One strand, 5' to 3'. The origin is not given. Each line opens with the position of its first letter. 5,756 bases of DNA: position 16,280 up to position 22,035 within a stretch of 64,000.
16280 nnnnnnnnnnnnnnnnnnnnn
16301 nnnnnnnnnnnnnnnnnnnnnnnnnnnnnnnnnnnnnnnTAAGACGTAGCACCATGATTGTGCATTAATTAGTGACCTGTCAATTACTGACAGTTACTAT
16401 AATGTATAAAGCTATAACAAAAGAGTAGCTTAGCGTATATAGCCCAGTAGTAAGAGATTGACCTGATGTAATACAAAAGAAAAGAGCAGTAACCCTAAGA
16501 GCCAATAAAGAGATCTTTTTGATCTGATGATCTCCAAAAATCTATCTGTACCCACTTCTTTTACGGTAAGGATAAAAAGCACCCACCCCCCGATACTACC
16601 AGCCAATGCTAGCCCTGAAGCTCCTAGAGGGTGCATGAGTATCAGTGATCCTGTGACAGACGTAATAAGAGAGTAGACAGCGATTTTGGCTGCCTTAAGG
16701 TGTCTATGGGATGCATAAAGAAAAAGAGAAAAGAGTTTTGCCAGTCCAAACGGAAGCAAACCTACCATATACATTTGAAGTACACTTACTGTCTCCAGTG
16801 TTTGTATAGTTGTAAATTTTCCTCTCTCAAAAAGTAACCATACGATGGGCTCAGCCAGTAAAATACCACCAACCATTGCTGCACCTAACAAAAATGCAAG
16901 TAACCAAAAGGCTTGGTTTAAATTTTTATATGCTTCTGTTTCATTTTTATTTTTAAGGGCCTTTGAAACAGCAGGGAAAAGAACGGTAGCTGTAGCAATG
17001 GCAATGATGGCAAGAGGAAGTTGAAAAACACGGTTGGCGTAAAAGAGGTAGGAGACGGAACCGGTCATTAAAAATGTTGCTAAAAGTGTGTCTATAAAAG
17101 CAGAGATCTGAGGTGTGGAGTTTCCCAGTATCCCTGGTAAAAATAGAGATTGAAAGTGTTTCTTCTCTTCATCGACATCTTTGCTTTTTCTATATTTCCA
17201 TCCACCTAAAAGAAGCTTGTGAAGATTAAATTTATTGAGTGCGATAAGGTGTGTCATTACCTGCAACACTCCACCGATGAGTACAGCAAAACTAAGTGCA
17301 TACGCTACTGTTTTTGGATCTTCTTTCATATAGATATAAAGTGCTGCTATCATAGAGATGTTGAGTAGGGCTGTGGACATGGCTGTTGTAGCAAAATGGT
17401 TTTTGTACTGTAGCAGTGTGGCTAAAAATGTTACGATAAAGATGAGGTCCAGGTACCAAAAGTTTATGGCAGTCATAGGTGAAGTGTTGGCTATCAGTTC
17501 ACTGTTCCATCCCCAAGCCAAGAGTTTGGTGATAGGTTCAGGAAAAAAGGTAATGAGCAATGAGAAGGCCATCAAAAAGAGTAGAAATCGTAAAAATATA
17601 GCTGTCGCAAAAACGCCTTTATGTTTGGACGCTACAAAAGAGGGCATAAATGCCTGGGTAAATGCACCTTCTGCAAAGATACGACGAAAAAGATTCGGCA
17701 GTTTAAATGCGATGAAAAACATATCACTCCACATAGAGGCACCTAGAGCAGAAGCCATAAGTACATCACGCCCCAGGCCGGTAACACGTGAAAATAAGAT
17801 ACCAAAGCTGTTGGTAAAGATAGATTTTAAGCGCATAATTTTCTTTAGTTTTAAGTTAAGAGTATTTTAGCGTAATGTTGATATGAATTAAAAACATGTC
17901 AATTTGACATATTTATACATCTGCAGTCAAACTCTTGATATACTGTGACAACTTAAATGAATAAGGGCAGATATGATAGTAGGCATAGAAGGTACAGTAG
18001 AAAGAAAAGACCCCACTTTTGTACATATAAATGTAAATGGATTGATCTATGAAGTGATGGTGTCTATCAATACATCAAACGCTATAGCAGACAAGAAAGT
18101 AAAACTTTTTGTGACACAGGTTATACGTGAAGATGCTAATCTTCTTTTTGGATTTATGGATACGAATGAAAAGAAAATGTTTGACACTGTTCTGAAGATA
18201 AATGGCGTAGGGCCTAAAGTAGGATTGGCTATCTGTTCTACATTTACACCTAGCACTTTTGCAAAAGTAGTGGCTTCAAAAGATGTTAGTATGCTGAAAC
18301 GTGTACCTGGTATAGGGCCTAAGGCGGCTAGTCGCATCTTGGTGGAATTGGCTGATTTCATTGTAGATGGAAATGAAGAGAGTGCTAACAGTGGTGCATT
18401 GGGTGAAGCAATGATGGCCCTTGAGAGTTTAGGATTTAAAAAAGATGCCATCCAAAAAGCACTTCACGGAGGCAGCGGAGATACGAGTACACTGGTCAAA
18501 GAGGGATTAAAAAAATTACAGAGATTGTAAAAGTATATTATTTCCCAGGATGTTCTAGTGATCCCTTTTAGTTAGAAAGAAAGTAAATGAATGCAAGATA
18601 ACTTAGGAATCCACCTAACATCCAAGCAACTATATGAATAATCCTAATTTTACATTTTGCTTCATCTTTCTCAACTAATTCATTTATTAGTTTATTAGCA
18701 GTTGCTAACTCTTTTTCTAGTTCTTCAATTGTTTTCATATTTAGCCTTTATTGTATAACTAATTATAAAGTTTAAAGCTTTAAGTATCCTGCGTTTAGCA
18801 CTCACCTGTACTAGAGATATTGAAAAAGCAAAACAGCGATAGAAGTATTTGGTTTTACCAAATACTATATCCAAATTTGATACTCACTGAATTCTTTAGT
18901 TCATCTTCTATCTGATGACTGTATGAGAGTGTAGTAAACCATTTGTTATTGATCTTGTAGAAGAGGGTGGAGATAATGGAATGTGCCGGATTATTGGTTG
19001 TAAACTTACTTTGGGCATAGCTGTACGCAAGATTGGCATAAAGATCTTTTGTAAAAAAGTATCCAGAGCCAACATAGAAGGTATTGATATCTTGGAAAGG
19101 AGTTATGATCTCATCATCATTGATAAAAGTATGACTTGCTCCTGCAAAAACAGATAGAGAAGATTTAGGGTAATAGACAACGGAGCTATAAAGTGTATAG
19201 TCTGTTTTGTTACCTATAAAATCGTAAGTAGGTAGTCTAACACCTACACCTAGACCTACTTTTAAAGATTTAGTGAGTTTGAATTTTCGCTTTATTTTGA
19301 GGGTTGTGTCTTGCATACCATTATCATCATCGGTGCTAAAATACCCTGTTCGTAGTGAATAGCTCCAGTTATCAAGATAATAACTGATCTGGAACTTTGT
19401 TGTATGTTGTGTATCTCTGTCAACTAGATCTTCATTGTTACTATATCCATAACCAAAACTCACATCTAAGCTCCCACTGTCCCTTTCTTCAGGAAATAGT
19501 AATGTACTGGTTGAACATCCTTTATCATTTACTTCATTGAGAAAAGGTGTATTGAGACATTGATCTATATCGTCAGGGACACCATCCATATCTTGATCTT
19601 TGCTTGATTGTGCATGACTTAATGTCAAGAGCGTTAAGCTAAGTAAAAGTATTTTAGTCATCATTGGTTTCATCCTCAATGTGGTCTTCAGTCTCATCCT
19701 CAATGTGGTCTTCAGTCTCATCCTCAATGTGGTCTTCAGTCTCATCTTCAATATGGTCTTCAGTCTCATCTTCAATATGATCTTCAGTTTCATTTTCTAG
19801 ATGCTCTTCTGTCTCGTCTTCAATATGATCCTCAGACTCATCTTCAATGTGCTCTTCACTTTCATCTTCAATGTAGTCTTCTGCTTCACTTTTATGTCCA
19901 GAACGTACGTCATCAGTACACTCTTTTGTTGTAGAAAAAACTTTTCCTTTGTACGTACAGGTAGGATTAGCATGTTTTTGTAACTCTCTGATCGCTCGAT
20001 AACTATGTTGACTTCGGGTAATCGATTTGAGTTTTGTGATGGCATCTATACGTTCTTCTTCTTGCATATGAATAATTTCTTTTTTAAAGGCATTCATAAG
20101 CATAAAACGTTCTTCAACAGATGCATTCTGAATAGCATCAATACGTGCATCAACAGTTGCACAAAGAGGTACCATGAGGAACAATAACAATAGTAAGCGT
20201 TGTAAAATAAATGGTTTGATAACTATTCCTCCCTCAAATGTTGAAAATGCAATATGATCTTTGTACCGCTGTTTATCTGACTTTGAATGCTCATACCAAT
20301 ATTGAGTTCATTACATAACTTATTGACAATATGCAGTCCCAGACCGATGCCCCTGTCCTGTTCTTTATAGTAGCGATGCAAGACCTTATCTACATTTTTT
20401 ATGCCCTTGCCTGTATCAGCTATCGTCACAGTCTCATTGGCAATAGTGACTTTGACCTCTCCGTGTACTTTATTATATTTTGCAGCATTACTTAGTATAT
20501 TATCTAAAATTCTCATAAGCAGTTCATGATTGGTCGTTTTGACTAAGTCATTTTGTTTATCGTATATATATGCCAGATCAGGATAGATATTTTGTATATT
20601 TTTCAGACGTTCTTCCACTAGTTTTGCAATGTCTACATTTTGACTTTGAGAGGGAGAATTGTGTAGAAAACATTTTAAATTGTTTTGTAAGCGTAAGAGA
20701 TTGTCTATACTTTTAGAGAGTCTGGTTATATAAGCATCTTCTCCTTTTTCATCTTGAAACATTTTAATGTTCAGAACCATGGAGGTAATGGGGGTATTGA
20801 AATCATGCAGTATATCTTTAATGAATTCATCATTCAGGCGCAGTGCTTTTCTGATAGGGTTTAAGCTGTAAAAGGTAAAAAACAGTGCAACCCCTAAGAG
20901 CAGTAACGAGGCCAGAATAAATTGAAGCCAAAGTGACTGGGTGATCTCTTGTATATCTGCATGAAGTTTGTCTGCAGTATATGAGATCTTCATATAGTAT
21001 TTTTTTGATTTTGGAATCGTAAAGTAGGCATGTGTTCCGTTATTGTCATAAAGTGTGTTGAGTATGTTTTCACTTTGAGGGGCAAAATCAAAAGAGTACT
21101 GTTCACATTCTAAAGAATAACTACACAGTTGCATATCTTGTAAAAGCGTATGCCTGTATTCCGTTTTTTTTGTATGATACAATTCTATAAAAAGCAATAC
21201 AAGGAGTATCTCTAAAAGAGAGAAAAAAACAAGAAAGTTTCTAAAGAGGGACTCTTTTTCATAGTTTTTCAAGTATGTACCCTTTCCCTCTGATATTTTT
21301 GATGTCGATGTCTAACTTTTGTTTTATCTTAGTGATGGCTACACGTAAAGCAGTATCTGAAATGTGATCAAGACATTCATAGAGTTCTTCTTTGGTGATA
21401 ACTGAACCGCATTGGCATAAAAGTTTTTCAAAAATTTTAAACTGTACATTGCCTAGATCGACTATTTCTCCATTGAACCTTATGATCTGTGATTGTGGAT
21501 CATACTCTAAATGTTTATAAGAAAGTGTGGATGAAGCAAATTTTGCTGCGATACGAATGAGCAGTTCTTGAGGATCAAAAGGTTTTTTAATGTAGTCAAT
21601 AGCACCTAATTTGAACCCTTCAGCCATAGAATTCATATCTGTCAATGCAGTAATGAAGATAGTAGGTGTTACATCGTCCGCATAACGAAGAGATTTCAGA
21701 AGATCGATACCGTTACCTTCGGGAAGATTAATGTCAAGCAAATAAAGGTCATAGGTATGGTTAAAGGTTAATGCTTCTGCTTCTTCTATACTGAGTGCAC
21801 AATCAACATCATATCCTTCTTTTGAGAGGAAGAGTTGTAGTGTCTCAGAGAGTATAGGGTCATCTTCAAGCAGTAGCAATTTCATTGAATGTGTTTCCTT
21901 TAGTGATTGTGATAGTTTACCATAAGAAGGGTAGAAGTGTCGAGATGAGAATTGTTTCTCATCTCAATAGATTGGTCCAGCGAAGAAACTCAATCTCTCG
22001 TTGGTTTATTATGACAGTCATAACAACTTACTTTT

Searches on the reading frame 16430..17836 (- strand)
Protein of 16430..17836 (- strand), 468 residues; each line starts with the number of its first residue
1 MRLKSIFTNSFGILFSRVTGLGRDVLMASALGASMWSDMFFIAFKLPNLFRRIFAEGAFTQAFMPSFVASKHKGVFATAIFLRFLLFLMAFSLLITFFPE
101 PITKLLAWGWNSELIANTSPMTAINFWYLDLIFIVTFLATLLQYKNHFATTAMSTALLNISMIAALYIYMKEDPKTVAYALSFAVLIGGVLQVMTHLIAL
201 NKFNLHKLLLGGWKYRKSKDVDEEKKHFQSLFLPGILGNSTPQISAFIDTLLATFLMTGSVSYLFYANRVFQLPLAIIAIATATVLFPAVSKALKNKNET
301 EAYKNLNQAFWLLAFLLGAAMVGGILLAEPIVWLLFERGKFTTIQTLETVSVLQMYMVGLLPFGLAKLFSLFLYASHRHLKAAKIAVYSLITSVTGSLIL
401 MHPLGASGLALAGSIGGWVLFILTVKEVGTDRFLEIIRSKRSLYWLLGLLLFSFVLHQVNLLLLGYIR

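Call 13: search_protein_families(library=pfam, proteins=[window:16430-17836:-], max_evalue=0.01)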
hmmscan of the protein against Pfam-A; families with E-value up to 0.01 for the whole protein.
window:16430-17836:- (468 aa): 1 family
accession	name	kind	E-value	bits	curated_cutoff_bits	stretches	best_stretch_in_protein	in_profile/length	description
PF03023.19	MurJ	-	4.1e-100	336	27.4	1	27-456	1-429/451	Lipid II flippase MurJ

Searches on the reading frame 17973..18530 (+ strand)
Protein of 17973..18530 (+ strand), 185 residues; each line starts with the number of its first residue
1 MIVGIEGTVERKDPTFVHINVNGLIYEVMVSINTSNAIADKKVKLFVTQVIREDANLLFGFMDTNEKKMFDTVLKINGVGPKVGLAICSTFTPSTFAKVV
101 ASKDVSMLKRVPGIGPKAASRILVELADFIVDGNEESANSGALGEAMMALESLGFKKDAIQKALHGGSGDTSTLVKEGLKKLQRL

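Call 13: search_protein_families(library=pfam, proteins=[window:17973-18530:+], max_evalue=0.01)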
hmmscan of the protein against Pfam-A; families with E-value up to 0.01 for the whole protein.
window:17973-18530:+ (185 aa): 7 families
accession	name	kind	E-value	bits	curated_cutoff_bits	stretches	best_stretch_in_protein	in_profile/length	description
PF01330.27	RuvA_N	-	1.2e-16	61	23.6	1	1-60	1-61/61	RuvA N terminal domain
PF14520.12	HHH_5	-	3.6e-14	53.4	27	1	70-128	1-57/57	Helix-hairpin-helix domain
PF07499.19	RuvA_C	-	1.4e-07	32.4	24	1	142-182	2-46/47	RuvA, C-terminal domain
PF00633.29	HHH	-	2.7e-06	27.4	24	1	104-123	9-28/30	Helix-hairpin-helix motif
PF12826.13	HHH_2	-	0.00045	20.8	27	0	59-99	23-63/64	Helix-hairpin-helix motif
PF21176.3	RecR_HhH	-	0.0013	19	27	1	107-124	7-24/45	RecR, helix-hairpin-helix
PF02371.22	Transposase_20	-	0.0024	18.7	21.3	0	107-129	3-25/87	Transposase IS116/IS110/IS902 family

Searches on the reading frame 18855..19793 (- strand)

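Call 8: search_protein_families(library=pfam, proteins=[window:18855-19793:-])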
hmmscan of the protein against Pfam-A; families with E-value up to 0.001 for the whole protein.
window:18855-19793:- (312 aa): 1 family
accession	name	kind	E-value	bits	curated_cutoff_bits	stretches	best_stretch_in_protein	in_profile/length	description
PF13609.12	Porin_4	-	0.00061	20.1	27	1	107-262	153-307/310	Gram-negative porin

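Call 38: search_protein_families(library=ncbifam, proteins=[window:18855-19793:-], max_evalue=0.001)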
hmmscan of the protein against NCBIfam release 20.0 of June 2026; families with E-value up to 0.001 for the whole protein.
window:18855-19793:- (312 aa): 0 families

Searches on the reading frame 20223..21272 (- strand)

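Call 8: search_protein_families(library=pfam, proteins=[window:20223-21272:-])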
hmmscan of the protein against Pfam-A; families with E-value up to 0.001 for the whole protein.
window:20223-21272:- (349 aa): 2 families
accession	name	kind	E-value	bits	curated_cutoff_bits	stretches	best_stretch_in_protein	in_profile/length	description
PF02518.31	HATPase_c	-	2.5e-15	57.3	26.4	1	250-344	4-108/111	Histidine kinase-, DNA gyrase B-, and HSP90-like ATPase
PF00512.31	HisKA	-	4.6e-07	30.2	26.9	1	148-199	3-57/66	His Kinase A (phospho-acceptor) domain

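Call 38: search_protein_families(library=ncbifam, proteins=[window:20223-21272:-], max_evalue=0.001)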
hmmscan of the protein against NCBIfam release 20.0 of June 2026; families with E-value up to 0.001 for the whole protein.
window:20223-21272:- (349 aa): 50 families (the best 25 are shown)
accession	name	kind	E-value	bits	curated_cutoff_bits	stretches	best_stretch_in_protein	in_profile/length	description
NF046044.1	PnpS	equivalog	5.8e-22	78.2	400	1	130-343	153-389/390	two-component system histidine kinase PnpS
NF052314.1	T9SS_HK_PorY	subfamily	4e-21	75.5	350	1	149-330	213-406/418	PorY family sensor histidine kinase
NF008468.0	PRK11360.1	equivalog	6.8e-19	67.7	646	1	149-345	398-608/616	two-component system sensor histidine kinase AtoS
NF041735.1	hist_kin_RppB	equivalog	4.1e-16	58.8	400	1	92-341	161-435/438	two-component system sensor histidine kinase RppB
TIGR02966.1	phoR_proteo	equivalog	8.9e-16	57.8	334.2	1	141-342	108-332/333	phosphate regulon sensor histidine kinase PhoR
NF007898.0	PRK10604.1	equivalog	1.4e-14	54.1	478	1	140-344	205-422/433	two-component system sensor histidine kinase RstB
NF041832.1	near_NosP_CTERM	subfamily_domain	8.7e-14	51.4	400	1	152-338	12-218/370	NahK/ErcS family hybrid sensor histidine kinase/response regulator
NF007007.0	PRK09470.1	equivalog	8.9e-14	51.2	486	1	145-320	243-434/463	envelope stress sensor histidine kinase CpxA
NF007664.1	PRK10337.1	equivalog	1.1e-12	47.4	475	1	144-338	227-437/442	quorum sensing histidine kinase QseC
NF033092.0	HK_WalK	equivalog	1.1e-12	47.3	725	1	149-342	374-591/594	cell wall metabolism sensor histidine kinase WalK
NF008025.0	PRK10755.1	equivalog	2.1e-12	46.5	314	1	141-344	137-355/362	two-component system sensor histidine kinase PmrB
NF047874.1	MASE3_PAS_HK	subfamily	8.6e-12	44.6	560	1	138-344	389-624/655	MASE3 domain-containing sensor histidine kinase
NF038389.1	ArsS_fam_HK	equivalog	1.3e-11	44.6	250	1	150-326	209-388/403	ArsS family sensor histidine kinase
TIGR01386.1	cztS_silS_copS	subfamily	1.4e-11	44.1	292.55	1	145-319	239-433/457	heavy metal sensor histidine kinase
NF041841.1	his_kin_VxrA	equivalog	6.2e-11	41.4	750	1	112-330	236-461/480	sensor histidine kinase VxrA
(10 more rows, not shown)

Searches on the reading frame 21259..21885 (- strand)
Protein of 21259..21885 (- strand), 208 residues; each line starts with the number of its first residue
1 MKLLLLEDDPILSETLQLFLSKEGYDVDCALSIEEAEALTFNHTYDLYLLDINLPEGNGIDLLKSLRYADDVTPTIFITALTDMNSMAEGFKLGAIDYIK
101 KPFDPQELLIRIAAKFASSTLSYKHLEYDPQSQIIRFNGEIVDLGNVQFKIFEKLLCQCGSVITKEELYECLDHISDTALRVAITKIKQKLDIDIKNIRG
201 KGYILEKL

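Call 8: search_protein_families(library=pfam, proteins=[window:21259-21885:-])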
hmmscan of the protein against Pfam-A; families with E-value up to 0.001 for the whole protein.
window:21259-21885:- (208 aa): 2 families
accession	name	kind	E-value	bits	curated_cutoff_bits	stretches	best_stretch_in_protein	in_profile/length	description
PF00072.30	Response_reg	-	3.2e-26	92.1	30.2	1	4-112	2-110/111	Response regulator receiver domain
PF00486.34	Trans_reg_C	-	1.9e-06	28.3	26.2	1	141-205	3-77/77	Transcriptional regulatory protein, C terminal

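Call 38: search_protein_families(library=ncbifam, proteins=[window:21259-21885:-], max_evalue=0.001)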
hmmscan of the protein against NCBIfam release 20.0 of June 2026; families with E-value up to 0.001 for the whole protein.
window:21259-21885:- (208 aa): 96 families (the best 25 are shown)
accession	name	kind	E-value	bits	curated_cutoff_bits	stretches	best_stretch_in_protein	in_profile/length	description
NF007928.2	PRK10643.1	equivalog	1.5e-32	113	330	1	1-205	1-216/216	two-component system response regulator PmrA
NF053854.1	RespRegPhoBBctds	equivalog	1.3e-31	109.7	270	1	3-204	1-223/225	two-component system response regulator PhoB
NF045991.1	RespRegCtrARhodob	equivalog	7.9e-31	107.5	350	1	1-206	1-222/224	response regulator transcription factor CtrA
TIGR01387.1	cztR_silR_copR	subfamily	4.6e-28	98.3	279.2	1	4-205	2-218/218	heavy metal response regulator transcription factor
NF040689.1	MtrAB_MtrA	equivalog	5.7e-28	97.8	300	1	4-197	2-204/219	MtrAB system response regulator MtrA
TIGR02154.1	PhoB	equivalog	2.4e-27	95.7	296.2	1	2-204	4-224/226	phosphate regulon transcriptional regulator PhoB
NF051850.1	RespRegRprY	equivalog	9.6e-27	93.9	370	1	1-205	5-226/234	response regulator transcription factor RprY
NF012023.0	PRK15479.1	equivalog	2.4e-26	92.7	337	1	1-207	1-219/224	transcriptional regulator TctD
NF007663.1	PRK10336.1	equivalog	3e-26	92.5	345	1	1-206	1-217/219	quorum sensing response regulator transcription factor QseB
NF041733.1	resp_reg_CseB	equivalog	5.7e-25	88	350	1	2-206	2-227/228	two-component system response regulator CseB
NF045944.1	ResRegRpaBCyano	equivalog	7.3e-25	87.7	330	1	4-203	1-225/229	response regulator transcription factor RpaB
NF008199.0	PRK10955.1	equivalog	8.8e-25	88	341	1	2-201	3-207/232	envelope stress response regulator transcription factor CpxR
NF008296.0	PRK11083.1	equivalog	1.7e-24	86.5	273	1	2-188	5-199/228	two-component system response regulator CreB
NF041734.1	resp_reg_RppA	equivalog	2.3e-24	86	250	1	1-204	1-226/229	two-component system response regulator RppA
NF008034.0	PRK10766.1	equivalog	1.8e-23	83.2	275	1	2-205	4-226/231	two-component system response regulator TorR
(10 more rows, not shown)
